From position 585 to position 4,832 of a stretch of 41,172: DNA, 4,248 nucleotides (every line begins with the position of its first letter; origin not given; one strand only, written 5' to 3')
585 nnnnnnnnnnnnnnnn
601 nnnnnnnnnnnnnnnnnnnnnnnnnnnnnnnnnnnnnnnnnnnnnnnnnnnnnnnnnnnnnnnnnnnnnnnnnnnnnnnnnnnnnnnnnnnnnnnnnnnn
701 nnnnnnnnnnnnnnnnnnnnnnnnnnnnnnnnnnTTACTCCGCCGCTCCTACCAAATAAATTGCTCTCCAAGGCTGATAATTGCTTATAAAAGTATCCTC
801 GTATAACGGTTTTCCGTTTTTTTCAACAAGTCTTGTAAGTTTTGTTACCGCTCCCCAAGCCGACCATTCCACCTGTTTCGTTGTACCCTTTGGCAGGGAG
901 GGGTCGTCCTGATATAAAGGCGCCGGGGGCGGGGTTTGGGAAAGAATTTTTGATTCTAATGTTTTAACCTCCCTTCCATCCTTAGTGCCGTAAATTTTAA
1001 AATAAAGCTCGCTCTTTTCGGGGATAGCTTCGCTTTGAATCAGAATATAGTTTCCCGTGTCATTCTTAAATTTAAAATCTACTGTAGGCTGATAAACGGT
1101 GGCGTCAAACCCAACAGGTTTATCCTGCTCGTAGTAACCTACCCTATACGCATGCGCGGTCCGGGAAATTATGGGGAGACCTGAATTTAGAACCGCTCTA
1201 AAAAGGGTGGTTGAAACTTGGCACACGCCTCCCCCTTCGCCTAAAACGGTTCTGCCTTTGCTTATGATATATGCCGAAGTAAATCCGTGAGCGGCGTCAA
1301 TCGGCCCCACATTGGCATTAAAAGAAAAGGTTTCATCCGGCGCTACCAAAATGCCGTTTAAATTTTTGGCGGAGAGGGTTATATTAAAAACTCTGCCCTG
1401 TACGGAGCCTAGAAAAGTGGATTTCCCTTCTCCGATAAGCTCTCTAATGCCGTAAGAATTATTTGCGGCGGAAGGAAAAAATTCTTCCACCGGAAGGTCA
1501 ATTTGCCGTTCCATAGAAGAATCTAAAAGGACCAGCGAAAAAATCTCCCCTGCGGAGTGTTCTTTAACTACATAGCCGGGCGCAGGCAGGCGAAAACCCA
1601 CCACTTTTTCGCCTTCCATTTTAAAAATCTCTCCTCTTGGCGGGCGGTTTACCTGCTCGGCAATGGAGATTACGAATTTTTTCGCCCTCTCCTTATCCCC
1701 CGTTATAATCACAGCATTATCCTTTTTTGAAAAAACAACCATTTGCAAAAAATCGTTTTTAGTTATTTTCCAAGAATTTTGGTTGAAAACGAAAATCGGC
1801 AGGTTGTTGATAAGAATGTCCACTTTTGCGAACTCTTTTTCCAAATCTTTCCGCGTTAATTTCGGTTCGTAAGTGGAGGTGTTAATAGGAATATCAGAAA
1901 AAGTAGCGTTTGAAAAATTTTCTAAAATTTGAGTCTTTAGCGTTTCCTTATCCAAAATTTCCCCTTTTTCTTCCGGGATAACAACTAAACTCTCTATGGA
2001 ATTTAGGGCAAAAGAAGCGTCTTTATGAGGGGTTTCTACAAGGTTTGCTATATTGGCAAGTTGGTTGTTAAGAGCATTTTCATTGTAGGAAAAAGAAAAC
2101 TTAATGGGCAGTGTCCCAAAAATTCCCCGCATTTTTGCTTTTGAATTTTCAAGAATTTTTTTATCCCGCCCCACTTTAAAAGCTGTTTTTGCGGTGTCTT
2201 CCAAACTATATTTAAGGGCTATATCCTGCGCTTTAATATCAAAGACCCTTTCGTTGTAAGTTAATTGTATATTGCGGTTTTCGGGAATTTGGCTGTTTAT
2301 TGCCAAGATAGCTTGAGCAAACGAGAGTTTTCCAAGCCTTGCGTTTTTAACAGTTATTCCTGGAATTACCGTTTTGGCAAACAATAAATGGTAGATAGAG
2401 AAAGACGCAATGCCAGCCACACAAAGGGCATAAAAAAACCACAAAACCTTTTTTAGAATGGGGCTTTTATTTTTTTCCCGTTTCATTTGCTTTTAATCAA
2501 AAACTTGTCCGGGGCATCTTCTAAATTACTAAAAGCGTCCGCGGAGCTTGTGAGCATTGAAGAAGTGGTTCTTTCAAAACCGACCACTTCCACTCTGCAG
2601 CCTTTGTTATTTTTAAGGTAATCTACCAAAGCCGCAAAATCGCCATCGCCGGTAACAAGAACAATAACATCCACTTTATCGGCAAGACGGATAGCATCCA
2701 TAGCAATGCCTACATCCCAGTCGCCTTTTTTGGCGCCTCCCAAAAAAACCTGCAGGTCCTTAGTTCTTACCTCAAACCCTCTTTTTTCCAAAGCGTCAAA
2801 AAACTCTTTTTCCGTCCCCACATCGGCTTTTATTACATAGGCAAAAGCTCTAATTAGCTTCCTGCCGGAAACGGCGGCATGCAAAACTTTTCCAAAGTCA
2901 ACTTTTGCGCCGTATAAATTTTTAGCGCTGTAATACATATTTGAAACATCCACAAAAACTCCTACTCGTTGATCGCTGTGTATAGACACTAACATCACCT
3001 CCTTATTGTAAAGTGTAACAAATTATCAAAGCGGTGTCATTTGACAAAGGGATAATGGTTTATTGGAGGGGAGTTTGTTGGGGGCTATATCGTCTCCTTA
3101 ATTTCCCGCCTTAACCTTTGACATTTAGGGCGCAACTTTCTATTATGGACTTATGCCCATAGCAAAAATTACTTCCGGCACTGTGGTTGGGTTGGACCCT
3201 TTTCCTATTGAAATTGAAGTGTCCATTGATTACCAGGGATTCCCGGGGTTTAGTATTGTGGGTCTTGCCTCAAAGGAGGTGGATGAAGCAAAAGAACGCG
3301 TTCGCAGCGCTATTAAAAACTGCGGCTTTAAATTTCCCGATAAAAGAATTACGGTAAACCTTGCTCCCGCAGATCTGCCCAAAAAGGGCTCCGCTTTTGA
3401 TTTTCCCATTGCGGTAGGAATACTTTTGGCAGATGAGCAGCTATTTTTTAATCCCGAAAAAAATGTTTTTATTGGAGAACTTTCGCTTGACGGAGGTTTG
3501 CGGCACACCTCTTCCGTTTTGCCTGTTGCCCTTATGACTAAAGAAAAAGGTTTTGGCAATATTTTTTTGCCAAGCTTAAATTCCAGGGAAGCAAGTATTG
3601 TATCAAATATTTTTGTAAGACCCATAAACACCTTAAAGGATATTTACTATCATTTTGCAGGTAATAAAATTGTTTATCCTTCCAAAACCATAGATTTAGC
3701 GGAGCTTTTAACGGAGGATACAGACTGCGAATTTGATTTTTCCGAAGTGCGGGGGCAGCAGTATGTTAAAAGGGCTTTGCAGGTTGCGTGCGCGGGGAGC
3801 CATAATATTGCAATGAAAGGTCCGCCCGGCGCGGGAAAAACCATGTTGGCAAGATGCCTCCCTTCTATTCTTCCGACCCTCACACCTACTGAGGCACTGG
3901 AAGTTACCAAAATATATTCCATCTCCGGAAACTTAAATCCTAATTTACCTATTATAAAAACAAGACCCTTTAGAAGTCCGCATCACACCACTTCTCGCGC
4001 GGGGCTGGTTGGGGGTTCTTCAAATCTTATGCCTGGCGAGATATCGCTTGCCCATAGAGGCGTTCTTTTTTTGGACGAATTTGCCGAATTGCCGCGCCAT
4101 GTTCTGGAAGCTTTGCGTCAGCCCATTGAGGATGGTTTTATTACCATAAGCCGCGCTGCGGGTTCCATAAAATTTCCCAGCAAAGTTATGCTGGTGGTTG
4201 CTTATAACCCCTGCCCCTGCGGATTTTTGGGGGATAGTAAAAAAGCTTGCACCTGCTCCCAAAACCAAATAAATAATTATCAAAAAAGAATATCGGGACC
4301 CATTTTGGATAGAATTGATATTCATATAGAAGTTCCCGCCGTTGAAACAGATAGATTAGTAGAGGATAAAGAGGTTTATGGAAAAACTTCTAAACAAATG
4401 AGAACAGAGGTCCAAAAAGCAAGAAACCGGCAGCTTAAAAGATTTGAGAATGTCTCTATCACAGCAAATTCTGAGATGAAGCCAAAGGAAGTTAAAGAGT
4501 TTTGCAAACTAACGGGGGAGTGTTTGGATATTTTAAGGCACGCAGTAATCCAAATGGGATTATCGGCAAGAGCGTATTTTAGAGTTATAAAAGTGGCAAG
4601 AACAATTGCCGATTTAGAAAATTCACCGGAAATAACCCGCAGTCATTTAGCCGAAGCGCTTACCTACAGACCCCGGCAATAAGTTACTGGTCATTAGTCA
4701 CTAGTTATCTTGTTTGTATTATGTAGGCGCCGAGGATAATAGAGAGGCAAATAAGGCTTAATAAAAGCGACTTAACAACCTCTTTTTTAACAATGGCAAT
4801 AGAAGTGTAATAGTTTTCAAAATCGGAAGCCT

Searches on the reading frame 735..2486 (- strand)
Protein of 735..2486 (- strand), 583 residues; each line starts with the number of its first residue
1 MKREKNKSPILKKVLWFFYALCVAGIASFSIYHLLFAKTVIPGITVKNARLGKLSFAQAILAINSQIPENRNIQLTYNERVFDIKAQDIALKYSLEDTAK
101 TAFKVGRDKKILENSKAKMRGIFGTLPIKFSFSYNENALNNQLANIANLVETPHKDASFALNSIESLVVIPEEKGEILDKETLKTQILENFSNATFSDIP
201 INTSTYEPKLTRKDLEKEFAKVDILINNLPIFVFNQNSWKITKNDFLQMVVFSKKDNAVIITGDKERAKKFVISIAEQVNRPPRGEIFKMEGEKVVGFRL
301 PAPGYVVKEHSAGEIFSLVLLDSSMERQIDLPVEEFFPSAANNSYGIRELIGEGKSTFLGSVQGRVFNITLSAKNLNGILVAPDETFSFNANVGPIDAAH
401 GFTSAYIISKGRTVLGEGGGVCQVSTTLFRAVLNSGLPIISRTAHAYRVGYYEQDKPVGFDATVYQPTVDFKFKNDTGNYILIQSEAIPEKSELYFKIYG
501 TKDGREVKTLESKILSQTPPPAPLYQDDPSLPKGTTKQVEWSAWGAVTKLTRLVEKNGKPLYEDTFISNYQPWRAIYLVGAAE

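Call 53: search_protein_families(library=pfam, proteins=[window:735-2486:-], max_evalue=0.00001)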
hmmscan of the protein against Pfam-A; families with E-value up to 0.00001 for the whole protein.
window:735-2486:- (583 aa): 2 families
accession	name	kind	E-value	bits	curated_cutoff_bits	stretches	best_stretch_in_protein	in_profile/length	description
PF04294.18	VanW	-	6.3e-42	142.6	27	1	365-499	2-130/130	VanW like protein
PF12229.13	PG_binding_4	-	7.3e-22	78.2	22.1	1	83-192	2-109/117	Putative peptidoglycan binding domain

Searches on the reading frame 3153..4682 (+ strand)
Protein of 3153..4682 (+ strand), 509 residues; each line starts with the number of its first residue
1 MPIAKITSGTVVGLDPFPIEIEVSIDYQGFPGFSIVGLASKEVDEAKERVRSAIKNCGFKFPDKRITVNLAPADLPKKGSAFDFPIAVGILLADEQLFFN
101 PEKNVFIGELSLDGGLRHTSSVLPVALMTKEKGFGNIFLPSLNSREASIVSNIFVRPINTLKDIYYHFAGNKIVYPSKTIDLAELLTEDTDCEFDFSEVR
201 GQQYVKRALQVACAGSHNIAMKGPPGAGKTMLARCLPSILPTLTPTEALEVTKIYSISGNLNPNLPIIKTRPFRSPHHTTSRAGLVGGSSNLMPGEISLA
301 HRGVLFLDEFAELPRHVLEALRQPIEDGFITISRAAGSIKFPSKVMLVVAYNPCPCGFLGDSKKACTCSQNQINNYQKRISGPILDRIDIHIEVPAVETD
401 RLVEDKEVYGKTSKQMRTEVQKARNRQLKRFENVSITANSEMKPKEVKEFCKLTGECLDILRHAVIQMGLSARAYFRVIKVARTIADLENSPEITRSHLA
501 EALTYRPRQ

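Call 53: search_protein_families(library=pfam, proteins=[window:3153-4682:+], max_evalue=0.00001)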
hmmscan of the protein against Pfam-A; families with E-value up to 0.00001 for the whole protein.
window:3153-4682:+ (509 aa): 6 families
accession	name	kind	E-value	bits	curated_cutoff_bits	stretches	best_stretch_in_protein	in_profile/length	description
PF01078.27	Mg_chelatase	-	2e-90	302.2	20.3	1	195-400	1-205/207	Magnesium chelatase, subunit ChlI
PF13541.12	ChlI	-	9.9e-42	142.1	27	1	21-143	1-121/121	Subunit ChlI of Mg-chelatase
PF13335.12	Mg_chelatase_C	-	1.7e-30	105.9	26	1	411-506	2-94/94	Magnesium chelatase, subunit ChlI C-terminal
PF07728.20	AAA_5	-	3.8e-07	30.6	22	1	219-355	2-125/139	AAA domain (dynein-related subfamily)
PF00158.32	Sigma54_activat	-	8.2e-06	26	20.2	0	287-350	79-140/168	Sigma-54 interaction domain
PF00493.29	MCM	-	1e-05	25.2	23.3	0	292-390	112-200/224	MCM P-loop domain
